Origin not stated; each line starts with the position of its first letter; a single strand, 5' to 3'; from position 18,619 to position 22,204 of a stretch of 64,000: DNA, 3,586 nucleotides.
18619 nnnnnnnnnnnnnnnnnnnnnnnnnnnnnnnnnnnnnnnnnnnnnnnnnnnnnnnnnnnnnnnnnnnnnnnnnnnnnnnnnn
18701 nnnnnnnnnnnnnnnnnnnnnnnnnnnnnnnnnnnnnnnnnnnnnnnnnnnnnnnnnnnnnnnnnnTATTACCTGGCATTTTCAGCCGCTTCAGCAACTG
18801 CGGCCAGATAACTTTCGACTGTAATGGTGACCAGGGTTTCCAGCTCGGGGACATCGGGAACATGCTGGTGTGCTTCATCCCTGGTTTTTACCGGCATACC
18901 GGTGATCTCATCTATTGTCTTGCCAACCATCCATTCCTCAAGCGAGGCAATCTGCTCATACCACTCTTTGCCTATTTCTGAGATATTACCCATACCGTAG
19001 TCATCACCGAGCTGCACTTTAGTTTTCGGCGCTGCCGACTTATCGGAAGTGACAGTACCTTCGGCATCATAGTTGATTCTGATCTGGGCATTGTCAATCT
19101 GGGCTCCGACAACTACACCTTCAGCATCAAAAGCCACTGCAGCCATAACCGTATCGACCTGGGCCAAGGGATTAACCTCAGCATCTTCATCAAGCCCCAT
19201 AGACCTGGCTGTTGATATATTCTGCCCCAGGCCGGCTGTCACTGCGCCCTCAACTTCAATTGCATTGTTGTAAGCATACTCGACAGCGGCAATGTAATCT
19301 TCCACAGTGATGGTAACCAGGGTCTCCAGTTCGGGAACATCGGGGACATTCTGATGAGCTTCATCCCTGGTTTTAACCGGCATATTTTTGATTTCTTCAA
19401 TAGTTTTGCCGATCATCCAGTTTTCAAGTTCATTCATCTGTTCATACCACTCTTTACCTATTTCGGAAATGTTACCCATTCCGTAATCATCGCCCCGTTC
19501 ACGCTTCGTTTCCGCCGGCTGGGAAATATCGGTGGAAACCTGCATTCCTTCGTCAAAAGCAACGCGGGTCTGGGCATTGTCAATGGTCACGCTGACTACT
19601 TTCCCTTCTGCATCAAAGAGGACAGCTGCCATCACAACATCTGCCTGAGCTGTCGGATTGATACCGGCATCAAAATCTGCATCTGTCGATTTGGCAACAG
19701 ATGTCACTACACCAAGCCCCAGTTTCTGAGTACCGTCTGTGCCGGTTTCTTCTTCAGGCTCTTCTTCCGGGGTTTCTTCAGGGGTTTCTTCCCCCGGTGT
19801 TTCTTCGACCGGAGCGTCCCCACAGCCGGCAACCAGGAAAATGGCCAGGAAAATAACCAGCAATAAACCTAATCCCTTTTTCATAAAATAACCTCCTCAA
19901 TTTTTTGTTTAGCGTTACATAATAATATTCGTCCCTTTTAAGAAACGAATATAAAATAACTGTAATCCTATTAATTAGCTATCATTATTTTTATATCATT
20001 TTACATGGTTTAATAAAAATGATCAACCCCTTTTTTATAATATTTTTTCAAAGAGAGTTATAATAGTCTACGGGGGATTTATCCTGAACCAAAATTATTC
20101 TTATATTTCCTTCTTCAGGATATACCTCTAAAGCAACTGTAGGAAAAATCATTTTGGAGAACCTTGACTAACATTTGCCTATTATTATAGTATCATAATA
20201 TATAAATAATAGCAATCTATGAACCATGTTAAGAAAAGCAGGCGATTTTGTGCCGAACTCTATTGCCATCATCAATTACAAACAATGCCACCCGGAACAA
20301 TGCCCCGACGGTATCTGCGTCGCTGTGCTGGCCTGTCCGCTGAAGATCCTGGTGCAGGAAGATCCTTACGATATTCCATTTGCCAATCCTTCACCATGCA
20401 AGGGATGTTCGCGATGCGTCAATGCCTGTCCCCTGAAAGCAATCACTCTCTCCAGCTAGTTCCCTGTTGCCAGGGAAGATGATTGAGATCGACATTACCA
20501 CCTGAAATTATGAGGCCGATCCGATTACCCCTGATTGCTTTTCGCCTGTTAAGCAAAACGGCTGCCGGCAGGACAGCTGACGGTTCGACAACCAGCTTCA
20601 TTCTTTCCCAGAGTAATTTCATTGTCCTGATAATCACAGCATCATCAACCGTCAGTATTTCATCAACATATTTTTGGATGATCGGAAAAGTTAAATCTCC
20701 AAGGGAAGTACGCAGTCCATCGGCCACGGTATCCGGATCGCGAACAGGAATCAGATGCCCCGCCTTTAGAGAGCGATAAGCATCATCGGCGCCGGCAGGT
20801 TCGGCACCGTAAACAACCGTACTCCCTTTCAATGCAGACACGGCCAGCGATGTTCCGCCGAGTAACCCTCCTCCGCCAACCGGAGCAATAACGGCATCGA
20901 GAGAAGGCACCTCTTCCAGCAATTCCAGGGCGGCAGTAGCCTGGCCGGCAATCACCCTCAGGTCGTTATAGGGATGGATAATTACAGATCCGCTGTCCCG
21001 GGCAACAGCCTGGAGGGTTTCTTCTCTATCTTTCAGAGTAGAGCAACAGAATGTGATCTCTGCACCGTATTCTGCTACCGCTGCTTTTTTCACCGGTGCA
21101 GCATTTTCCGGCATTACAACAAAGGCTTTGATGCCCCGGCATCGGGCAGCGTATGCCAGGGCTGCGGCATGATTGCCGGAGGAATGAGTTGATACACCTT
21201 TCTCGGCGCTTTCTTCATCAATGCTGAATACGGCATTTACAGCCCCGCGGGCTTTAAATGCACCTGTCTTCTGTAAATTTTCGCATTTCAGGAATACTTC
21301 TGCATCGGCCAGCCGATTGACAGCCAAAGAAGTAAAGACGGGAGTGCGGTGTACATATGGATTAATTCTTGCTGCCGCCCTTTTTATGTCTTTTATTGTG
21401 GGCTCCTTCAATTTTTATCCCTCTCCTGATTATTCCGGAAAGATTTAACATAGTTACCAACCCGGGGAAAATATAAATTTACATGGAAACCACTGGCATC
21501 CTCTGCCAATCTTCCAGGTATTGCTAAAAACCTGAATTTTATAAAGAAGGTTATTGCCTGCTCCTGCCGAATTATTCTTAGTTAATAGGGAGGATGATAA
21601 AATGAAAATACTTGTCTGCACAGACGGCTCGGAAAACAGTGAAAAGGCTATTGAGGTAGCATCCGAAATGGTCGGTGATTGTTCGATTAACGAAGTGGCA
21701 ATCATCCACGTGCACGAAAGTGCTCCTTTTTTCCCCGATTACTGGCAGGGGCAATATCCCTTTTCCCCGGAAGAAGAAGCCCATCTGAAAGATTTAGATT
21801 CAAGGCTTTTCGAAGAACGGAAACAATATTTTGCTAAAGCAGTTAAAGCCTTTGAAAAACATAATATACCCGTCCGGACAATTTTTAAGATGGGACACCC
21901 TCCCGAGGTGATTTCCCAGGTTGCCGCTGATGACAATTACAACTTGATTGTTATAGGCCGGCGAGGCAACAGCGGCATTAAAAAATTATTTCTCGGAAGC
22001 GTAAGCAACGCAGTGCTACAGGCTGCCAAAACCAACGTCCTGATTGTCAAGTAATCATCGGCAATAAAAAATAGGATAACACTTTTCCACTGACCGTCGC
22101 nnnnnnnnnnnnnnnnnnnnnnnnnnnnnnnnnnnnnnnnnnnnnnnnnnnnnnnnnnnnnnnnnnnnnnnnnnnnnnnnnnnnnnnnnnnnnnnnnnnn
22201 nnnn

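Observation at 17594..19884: ApbE flavin transferase next to a surface lipoprotein built from two duplicated unknown domains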

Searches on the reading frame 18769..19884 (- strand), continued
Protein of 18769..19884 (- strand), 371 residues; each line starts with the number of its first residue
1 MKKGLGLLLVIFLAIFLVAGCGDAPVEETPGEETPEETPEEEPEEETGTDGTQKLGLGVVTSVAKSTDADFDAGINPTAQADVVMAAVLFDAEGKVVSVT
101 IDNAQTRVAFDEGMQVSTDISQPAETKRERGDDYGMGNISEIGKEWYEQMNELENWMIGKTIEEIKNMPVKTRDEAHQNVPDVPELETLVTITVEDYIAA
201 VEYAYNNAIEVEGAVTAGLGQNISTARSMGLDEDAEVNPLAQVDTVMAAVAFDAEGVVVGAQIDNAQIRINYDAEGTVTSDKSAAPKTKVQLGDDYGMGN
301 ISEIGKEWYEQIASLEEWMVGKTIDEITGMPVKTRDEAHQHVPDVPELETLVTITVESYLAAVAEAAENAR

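Call 69: search_protein_families(library=ncbifam, proteins=[P0257, P0184, P0221, P0143, P0162, P0212, P0219, P0250], max_evalue=0.01)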
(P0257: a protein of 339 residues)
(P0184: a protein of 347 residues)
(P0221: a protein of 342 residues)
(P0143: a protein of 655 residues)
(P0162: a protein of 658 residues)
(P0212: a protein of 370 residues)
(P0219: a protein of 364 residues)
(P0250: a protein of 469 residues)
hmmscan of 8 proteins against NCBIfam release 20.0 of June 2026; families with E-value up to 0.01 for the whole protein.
P0257 (339 aa): 0 families

P0184 (347 aa): 4 families
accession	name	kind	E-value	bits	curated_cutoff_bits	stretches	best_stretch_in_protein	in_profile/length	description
NF058647.1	lipo_LytA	equivalog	0.00019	21.6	110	1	1-46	1-50/107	acidic lipoprotein LytA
NF041193.1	lipo_SP0191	subfamily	0.00026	21.1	75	1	1-42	1-43/190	SP0191 family lipoprotein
NF047847.2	SS_mature_LptM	equivalog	0.0014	18.7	27.7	1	1-20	1-23/31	LPS translocon maturation chaperone LptM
NF047480.1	Lepto_Lp29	subfamily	0.0055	16.6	75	0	8-115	2-109/212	Lp29 family lipoprotein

P0221 (342 aa): 3 families
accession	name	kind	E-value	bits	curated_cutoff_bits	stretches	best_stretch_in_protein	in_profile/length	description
NF050142.1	PG1828_fam_lipo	equivalog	2.7e-05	24.8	50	1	3-55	2-51/59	PG1828 family lipoprotein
NF058595.1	invert_tail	domain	0.00072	19.9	37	1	5-39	56-88/113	lipo-invert putative C-terminal anchoring domain-containing protein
NF038041.1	fim_Mfa1_fam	subfamily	0.0078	15.5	130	0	2-99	1-107/495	Mfa1 family fimbria major subunit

P0143 (655 aa): 0 families

P0162 (658 aa): 1 family
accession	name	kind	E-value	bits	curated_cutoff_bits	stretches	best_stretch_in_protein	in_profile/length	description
NF050142.1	PG1828_fam_lipo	equivalog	0.0024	18.6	50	1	1-33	1-34/59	PG1828 family lipoprotein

P0212 (370 aa): 3 families
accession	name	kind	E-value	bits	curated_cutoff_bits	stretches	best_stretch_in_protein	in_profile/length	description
NF040528.1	SP_0198_lipo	equivalog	0.00013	21.9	100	1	4-66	1-61/144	SP_0198 family lipoprotein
NF052675.1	XAC1346_fam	equivalog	0.00083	19.9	120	1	5-86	4-82/108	XAC1346 family secretion chaperone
NF045774.1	cytochro_C551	exception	0.0024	17.8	118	1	4-46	2-43/110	cytochrome c551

P0219 (364 aa): 1 family
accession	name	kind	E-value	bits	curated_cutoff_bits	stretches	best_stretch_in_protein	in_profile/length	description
TIGR02722.1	lp_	equivalog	0.0087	16.1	110.55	0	18-58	4-43/189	penicillin-binding protein activator LpoB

P0250 (469 aa): 2 families
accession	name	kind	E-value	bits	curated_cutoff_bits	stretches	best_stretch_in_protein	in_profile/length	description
TIGR01947.1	rnfG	subfamily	2.2e-05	24.6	102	0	42-125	81-183/187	RnfABCDGE type electron transport complex subunit G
NF045876.1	RnfG_DVU2794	exception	5.9e-05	22.7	205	1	49-125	89-177/190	RnfABCDGE type electron transport complex subunit G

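Call 71: find_homologous_proteins(query=P0257, max_evalue=0.001)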
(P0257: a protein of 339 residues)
Query P0257 (339 aa): 1540 proteins with E <= 0.001 among 8000 candidates; the best 120 are listed.
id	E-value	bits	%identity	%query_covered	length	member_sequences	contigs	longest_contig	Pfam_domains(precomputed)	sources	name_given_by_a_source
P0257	6.6e-206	701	100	100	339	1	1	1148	-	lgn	-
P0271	2.6e-184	630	89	100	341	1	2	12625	PF04205.20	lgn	-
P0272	2.6e-97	344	38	83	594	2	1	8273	PF00622.37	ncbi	-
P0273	6.3e-72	261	39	89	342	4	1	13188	-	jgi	-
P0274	1.2e-68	250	41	86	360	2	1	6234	-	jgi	-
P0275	2.8e-68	249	40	85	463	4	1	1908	PF04205.20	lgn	-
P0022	4.1e-68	248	41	80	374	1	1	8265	-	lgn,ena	-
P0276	2.1e-67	246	44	77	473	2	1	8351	PF04205.20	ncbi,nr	ncbi:MAG: FMN-binding protein [Lachnospiraceae bacterium]|nr:FMN-binding protein [Lachnospiraceae ba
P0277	3.9e-66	242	46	99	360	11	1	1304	-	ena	-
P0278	9.2e-66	241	41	80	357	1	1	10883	-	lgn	-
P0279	8.2e-65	237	38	91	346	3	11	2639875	-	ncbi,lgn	ncbi:MAG: hypothetical protein ACOX5F_06715 [Anaerovoracaceae bacterium]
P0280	2.4e-64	236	35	96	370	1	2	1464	-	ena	-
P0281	3.1e-64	236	35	99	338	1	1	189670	-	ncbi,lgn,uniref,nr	ncbi:hypothetical protein I5677_08065 [Mobilitalea sibirica]|uniref:Uncharacterized protein n=1 Tax=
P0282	4.1e-64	235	37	81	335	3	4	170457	-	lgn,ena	-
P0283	1.1e-63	234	43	73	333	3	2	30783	-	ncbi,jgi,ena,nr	ncbi:MAG: hypothetical protein CVU94_05725 [Firmicutes bacterium HGW-Firmicutes-19]|nr:MAG: hypothet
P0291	8.7e-62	228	38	89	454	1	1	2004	PF04205.20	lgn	-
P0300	5.1e-58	215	45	89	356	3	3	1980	PF04205.20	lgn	-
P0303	1.4e-57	214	45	89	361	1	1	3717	PF04205.20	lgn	-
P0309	4.2e-56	209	45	89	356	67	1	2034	PF04205.20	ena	-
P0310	5.2e-56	209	39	100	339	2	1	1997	PF04205.20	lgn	-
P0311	8.0e-56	208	41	100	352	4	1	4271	PF04205.20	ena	-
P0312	1.1e-55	207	45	89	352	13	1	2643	PF04205.20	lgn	-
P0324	3.9e-54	202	40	100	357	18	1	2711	PF04205.20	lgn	-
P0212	8.9e-54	201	45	88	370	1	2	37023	-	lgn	-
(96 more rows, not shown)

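Call 74: search_protein_families(library=pfam, proteins=[L015:13172-13651:+, L015:13777-15021:-, L023:13523-15256:-, L023:9642-10523:+, L023:12784-13386:+], max_evalue=0.001)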
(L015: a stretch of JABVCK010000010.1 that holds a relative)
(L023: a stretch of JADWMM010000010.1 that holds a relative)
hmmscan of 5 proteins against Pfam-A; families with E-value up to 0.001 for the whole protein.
L015:13172-13651:+ (159 aa): 1 family
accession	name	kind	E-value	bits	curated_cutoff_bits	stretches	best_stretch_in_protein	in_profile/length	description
PF14196.11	ATC_hydrolase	-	8e-15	56.3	28.1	1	22-150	9-145/145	L-2-amino-thiazoline-4-carboxylic acid hydrolase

L015:13777-15021:- (414 aa): 2 families
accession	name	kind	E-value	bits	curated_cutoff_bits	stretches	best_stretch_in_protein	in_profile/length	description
PF07973.19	tRNA_SAD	-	6.7e-11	42.4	24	1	193-233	1-41/44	Threonyl and Alanyl tRNA synthetase second additional domain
PF01411.24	tRNA-synt_2c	-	1.8e-08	33.8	30.3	1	39-100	482-551/552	tRNA synthetases class II (A)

L023:13523-15256:- (577 aa): 9 families
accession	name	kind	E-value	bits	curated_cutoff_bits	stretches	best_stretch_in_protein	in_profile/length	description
PF07992.20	Pyr_redox_2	-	3.9e-65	220.6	26.1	1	3-293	1-278/291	Pyridine nucleotide-disulphide oxidoreductase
PF00070.33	Pyr_redox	-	1.1e-16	61.6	22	1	156-227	2-77/82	Pyridine nucleotide-disulphide oxidoreductase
PF00581.25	Rhodanese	-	3.7e-15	56.7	22.2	1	460-544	4-100/102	Rhodanese-like domain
PF02852.28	Pyr_redox_dim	-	1.6e-13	51.2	25.3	1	332-434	4-105/110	Pyridine nucleotide-disulphide oxidoreductase, dimerisation domain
PF13738.12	Pyr_redox_3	-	8.2e-10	38.8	30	1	66-283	88-305/305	Pyridine nucleotide-disulphide oxidoreductase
PF13450.12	NAD_binding_8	-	9.1e-08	32.7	21.9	0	158-190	1-33/68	NAD(P)-binding Rossmann-like domain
PF01266.30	DAO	-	6.9e-06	26.3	27.9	0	156-188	2-34/353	FAD dependent oxidoreductase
PF05834.18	Lycopene_cycl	-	6.9e-05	22.5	23.4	0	157-190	3-38/380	Lycopene cyclase protein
PF03486.20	HI0933_like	-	0.00016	21.7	50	0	155-188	2-35/244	HI0933-like protein Rossmann domain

L023:9642-10523:+ (293 aa): 2 families
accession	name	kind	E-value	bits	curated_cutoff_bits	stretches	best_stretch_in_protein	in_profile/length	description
PF02588.21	YitT_membrane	-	7.2e-65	218.7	24.3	1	22-226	3-205/205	Uncharacterised 5xTM membrane BCR, YitT family COG1284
PF10035.14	DUF2179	-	3.3e-23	81.7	22.8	1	231-285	1-55/55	Uncharacterized protein conserved in bacteria (DUF2179)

L023:12784-13386:+ (200 aa): 1 family
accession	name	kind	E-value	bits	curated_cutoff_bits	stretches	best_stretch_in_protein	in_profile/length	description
PF12801.12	Fer4_5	-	1.5e-06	28.5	22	0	30-72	1-42/48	4Fe-4S binding domain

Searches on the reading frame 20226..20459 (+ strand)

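Call 74: search_protein_families(library=pfam, proteins=[window:20226-20459:+], max_evalue=0.001)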
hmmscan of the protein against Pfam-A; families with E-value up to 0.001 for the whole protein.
window:20226-20459:+ (77 aa): 4 families
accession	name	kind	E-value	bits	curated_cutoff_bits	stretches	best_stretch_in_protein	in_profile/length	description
PF00037.32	Fer4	-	2.6e-05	24.3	21.1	1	54-74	4-24/24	4Fe-4S binding domain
PF13237.11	Fer4_10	-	4.8e-05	23.7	25.5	0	52-70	3-21/53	4Fe-4S dicluster domain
PF12797.12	Fer4_2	-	5.3e-05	23.4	24.5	1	50-69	2-21/22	4Fe-4S binding domain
PF12837.12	Fer4_6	-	0.00015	22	25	1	53-69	4-20/24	4Fe-4S binding domain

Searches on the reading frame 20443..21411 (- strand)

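Call 74: search_protein_families(library=pfam, proteins=[window:20443-21411:-], max_evalue=0.001)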
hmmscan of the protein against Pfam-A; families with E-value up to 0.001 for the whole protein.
window:20443-21411:- (322 aa): 1 family
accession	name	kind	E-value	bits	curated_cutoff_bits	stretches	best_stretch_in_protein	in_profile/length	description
PF00291.31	PALP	-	3.7e-78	263.3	35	1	17-304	2-295/295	Pyridoxal-phosphate dependent enzyme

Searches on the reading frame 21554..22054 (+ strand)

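Call 74: search_protein_families(library=pfam, proteins=[window:21554-22054:+], max_evalue=0.001)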
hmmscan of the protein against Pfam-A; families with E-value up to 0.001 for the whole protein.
window:21554-22054:+ (166 aa): 1 family
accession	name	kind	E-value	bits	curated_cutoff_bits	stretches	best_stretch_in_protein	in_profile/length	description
PF00582.32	Usp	-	2.7e-27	96.5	24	1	18-166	4-141/141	Universal stress protein family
